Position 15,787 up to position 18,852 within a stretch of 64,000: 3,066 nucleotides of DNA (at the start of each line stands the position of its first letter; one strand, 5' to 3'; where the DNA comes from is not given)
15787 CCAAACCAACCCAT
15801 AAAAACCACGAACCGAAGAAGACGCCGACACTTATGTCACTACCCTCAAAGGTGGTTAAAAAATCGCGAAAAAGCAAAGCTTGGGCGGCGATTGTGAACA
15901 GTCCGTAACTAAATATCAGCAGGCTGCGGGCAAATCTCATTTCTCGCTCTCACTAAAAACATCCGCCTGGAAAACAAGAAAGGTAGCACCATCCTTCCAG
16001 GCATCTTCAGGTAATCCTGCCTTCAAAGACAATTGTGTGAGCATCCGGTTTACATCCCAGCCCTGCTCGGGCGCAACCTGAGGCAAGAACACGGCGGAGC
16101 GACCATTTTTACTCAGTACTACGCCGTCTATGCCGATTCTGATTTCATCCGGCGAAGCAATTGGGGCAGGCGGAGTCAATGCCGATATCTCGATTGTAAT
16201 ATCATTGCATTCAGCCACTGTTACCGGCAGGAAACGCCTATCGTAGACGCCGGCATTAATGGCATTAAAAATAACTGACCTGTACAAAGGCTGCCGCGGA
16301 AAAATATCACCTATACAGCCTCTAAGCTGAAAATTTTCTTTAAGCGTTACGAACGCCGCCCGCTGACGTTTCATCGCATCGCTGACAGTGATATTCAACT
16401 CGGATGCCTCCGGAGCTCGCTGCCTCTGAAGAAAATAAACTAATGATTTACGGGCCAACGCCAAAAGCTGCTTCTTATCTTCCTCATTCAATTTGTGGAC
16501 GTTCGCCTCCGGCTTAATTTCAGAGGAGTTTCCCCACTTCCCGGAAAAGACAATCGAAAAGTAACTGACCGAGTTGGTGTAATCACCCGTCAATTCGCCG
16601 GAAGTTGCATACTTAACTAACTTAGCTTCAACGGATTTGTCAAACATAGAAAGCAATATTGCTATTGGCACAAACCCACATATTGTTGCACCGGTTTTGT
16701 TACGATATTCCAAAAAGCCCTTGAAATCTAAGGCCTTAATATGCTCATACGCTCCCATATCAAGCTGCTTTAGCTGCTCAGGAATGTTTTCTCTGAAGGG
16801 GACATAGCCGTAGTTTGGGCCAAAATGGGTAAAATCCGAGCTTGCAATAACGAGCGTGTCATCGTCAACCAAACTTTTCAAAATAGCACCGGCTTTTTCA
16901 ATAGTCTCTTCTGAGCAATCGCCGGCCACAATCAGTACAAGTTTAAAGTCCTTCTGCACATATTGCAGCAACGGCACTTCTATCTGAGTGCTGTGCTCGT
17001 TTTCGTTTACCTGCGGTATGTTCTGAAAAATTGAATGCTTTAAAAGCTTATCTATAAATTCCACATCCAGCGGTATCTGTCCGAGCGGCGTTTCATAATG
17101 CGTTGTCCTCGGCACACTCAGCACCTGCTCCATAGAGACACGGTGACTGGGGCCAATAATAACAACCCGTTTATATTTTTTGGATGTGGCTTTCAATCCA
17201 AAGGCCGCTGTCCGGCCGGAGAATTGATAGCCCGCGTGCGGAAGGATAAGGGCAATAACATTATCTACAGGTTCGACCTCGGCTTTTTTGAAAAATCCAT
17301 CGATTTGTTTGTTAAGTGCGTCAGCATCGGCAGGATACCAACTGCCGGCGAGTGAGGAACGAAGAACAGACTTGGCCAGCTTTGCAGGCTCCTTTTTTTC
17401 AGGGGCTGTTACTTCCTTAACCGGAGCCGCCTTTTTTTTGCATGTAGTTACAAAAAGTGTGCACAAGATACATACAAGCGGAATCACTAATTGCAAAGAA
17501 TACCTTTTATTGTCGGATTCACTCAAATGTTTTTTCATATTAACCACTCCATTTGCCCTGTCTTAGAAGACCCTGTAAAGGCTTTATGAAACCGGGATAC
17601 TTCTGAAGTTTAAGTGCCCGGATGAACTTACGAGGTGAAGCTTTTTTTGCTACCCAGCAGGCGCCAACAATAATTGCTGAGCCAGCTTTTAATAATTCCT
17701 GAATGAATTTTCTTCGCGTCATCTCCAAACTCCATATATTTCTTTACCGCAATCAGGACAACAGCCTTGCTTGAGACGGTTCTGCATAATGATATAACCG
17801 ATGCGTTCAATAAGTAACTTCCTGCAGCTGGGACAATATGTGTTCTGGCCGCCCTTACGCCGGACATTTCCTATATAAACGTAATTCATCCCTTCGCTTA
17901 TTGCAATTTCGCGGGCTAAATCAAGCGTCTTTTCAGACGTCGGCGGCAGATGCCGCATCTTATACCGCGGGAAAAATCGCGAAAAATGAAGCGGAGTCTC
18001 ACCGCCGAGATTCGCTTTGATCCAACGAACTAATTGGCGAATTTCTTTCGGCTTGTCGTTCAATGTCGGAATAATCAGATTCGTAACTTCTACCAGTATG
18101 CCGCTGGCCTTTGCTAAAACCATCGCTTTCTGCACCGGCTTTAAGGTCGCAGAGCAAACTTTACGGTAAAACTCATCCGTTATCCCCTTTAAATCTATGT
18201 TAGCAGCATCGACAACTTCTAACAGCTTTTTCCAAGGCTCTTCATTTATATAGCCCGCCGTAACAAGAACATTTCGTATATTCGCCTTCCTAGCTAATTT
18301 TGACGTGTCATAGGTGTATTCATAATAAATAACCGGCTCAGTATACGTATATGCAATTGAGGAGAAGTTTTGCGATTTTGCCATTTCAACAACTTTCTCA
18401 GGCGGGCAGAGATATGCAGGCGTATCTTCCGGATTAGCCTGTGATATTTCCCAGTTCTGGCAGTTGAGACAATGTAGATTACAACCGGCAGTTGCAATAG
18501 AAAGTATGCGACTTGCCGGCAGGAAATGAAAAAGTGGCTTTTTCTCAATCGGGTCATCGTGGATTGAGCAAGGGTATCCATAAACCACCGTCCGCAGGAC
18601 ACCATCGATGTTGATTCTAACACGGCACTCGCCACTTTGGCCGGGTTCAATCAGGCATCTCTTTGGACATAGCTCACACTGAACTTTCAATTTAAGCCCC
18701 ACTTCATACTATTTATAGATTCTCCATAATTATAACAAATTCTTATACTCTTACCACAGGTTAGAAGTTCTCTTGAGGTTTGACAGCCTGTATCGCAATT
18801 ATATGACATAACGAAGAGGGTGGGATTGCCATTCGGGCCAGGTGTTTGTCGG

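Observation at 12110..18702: AmmeMemoRadiSam genes welded to a membrane redox / SpeE-like megaprotein in one translationally coupled operon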

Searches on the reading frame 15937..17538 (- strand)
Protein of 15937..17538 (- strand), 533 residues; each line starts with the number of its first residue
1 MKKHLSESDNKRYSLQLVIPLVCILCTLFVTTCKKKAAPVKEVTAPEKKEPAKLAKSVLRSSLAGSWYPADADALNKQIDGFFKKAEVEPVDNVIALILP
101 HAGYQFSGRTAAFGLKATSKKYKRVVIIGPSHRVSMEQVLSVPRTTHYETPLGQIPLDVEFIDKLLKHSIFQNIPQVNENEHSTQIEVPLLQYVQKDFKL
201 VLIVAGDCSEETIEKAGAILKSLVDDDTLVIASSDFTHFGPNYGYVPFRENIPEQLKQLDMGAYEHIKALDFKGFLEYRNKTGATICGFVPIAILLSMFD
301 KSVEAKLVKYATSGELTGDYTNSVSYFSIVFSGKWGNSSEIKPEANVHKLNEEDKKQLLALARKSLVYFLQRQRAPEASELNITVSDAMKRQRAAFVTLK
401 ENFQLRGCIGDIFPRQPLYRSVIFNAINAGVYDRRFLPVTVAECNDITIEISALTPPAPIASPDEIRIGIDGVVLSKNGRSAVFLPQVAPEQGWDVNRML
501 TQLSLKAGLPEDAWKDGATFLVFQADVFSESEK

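Call 9: search_protein_families(library=pfam, proteins=[window:15937-17538:-], max_evalue=0.01)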
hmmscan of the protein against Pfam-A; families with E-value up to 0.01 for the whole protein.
window:15937-17538:- (533 aa): 2 families
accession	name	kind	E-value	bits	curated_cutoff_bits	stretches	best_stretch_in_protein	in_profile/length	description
PF01875.22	Memo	-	3.6e-58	197.3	27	1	62-330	3-269/269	Memo-like protein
PF01871.22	AMMECR1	-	2.3e-47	161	25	1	360-528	2-168/168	AMMECR1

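Call 10: search_protein_families(library=ncbifam, proteins=[window:15937-17538:-], max_evalue=0.01)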
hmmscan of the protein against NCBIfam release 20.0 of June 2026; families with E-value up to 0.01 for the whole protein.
window:15937-17538:- (533 aa): 5 families
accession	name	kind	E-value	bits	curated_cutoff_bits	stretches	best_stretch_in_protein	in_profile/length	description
TIGR04336.1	AmmeMemoSam_B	hypoth_equivalog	1.4e-68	231.1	26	1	62-331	4-270/270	AmmeMemoRadiSam system protein B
NF001987.0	PRK00782.1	equivalog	1.6e-55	188.2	295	1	62-331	6-265/267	MEMO1 family protein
TIGR04335.1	AmmeMemoSam_A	hypoth_equivalog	6.8e-48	162.3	99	1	357-528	2-175/175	AmmeMemoRadiSam system protein A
NF002000.0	PRK00801.1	equivalog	1.1e-43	148.7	273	1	348-532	2-188/201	hypothetical protein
TIGR00296.1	TIGR00296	hypoth_equivalog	1.5e-35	122.7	91.05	1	349-533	3-193/200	TIGR00296 family protein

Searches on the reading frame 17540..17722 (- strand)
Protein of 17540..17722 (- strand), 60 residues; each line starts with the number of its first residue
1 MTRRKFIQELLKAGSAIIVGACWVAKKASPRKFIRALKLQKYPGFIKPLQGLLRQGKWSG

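Call 9: search_protein_families(library=pfam, proteins=[window:17540-17722:-], max_evalue=0.01)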
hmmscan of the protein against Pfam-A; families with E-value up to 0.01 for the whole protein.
window:17540-17722:- (60 aa): 0 families

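Call 10: search_protein_families(library=ncbifam, proteins=[window:17540-17722:-], max_evalue=0.01)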
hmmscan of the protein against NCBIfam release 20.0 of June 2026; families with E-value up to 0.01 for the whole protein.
window:17540-17722:- (60 aa): 0 families

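Call 53: find_homologous_proteins(query=window:17543-17722:-, max_evalue=0.01)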
Query seq(60 aa) (60 aa): 123 proteins with E <= 0.01 among 123 candidates; the best 120 are listed.
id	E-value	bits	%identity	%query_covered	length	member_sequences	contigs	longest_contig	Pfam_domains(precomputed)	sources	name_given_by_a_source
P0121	6.2e-32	125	100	100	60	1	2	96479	-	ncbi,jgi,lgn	-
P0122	6.8e-25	103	78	100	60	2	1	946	-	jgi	jgi:hypothetical protein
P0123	1.2e-24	102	77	100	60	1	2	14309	-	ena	-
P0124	6.5e-24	100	78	100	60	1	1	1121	-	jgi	jgi:hypothetical protein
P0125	7.5e-24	100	73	100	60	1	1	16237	-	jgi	jgi:hypothetical protein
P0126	8.3e-24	100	77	100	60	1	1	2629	-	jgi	jgi:hypothetical protein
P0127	8.5e-24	100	77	100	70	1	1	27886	-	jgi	jgi:hypothetical protein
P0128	1.1e-23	100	77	100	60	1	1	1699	-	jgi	jgi:hypothetical protein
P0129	1.2e-23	99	73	100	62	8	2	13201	-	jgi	jgi:hypothetical protein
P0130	1.7e-23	99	75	100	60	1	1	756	-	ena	-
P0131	2.5e-23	98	72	100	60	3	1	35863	-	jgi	jgi:hypothetical protein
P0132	2.9e-23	98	73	100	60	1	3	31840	-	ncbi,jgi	ncbi:MAG: hypothetical protein ACYS6W_07655 [Planctomycetota bacterium]|jgi:hypothetical protein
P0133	4.6e-23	98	75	100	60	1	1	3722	-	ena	-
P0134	5.0e-23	97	75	100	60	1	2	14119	-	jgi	jgi:hypothetical protein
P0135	5.7e-23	97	73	100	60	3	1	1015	-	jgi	jgi:hypothetical protein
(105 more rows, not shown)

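Call 69: search_protein_families(library=ncbifam, proteins=[window:17543-17722:-], max_evalue=10)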
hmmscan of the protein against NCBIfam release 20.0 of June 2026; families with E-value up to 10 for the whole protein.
seq(60 aa): 1 family
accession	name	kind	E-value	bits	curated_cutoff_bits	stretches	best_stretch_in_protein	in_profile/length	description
TIGR01409.1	TAT_signal_seq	domain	0.19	12.2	16.7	1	2-24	2-24/29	twin-arginine translocation signal domain-containing protein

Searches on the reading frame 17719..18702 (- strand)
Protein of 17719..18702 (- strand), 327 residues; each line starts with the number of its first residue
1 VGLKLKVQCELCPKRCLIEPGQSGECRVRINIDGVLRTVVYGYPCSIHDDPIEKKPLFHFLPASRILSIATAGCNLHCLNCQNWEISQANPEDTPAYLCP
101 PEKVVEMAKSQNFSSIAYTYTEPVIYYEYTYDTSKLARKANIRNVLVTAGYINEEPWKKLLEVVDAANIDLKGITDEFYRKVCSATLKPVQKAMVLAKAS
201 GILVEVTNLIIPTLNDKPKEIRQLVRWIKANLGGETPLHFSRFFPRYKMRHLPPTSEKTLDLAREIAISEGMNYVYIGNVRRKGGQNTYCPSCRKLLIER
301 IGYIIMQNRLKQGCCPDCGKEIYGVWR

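Call 9: search_protein_families(library=pfam, proteins=[window:17719-18702:-], max_evalue=0.01)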
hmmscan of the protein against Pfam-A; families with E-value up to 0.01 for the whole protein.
window:17719-18702:- (327 aa): 2 families
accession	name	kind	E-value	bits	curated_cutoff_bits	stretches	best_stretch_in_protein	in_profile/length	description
PF04055.27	Radical_SAM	-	2.8e-18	67.1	29.5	1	70-226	3-164/166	Radical SAM superfamily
PF13353.11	Fer4_12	-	0.00076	20.2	22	1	69-169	10-111/137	4Fe-4S single cluster domain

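Call 10: search_protein_families(library=ncbifam, proteins=[window:17719-18702:-], max_evalue=0.01)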
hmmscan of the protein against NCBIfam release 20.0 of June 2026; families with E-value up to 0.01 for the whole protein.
window:17719-18702:- (327 aa): 20 families
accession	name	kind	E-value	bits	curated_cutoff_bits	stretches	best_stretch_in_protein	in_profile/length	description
TIGR04337.1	AmmeMemoSam_rS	hypoth_equivalog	1.2e-110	369.6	220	1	6-326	11-333/349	AmmeMemoRadiSam system radical SAM enzyme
TIGR04041.1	activase_YjjW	hypoth_equivalog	1.2e-15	57.6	250.2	1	113-243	108-238/276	YjjW family glycine radical enzyme activase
TIGR02493.1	PFLA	equivalog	2.4e-15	56.6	231.75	1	69-229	20-184/235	pyruvate formate-lyase-activating protein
TIGR02494.1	PFLE_PFLC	subfamily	2.1e-10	40.4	174.35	1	122-232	133-243/293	glycyl-radical enzyme activating protein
NF048010.1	SfplDhtActHpsHDes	equivalog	5.6e-10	38.5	430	1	121-230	140-251/298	(2S)-3-sulfopropanediol dehydratase activating enzyme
NF043069.1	T4HPD_activ_SAM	equivalog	1.9e-08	34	425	1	115-230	126-241/299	trans-4-hydroxy-L-proline dehydratase activase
TIGR02495.1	NrdG2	equivalog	2.3e-08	33.6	131.15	1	69-231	21-183/193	anaerobic ribonucleoside-triphosphate reductase activating protein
NF033717.2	HPDL_rSAM_activ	equivalog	6.1e-08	32.3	420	1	116-231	134-251/311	4-hydroxyphenylacetate decarboxylase activase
TIGR02666.1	moaA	equivalog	2.5e-07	30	284.05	1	71-230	17-182/336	GTP 3',8-cyclase MoaA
TIGR02668.1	moaA_archaeal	equivalog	2.4e-05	23.5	325.25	1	71-232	17-177/303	GTP 3',8-cyclase MoaA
TIGR04003.1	rSAM_BssD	equivalog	4e-05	22.9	496.45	1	120-228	135-244/314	[benzylsuccinate synthase]-activating enzyme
NF008356.0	PRK11145.1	equivalog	4.9e-05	22.7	375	1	72-229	28-189/246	pyruvate formate lyase 1-activating protein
TIGR04395.1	cutC_activ_rSAM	equivalog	8.2e-05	22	360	1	127-230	144-247/309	choline TMA-lyase-activating enzyme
NF033719.1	ind_deCO2_activ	equivalog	0.00025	20.5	425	0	116-230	133-247/302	indoleacetate decarboxylase activase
TIGR03963.1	rSAM_QueE_Clost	equivalog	0.00038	20.2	260.1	1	69-188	24-139/219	putative 7-carboxy-7-deazaguanine synthase QueE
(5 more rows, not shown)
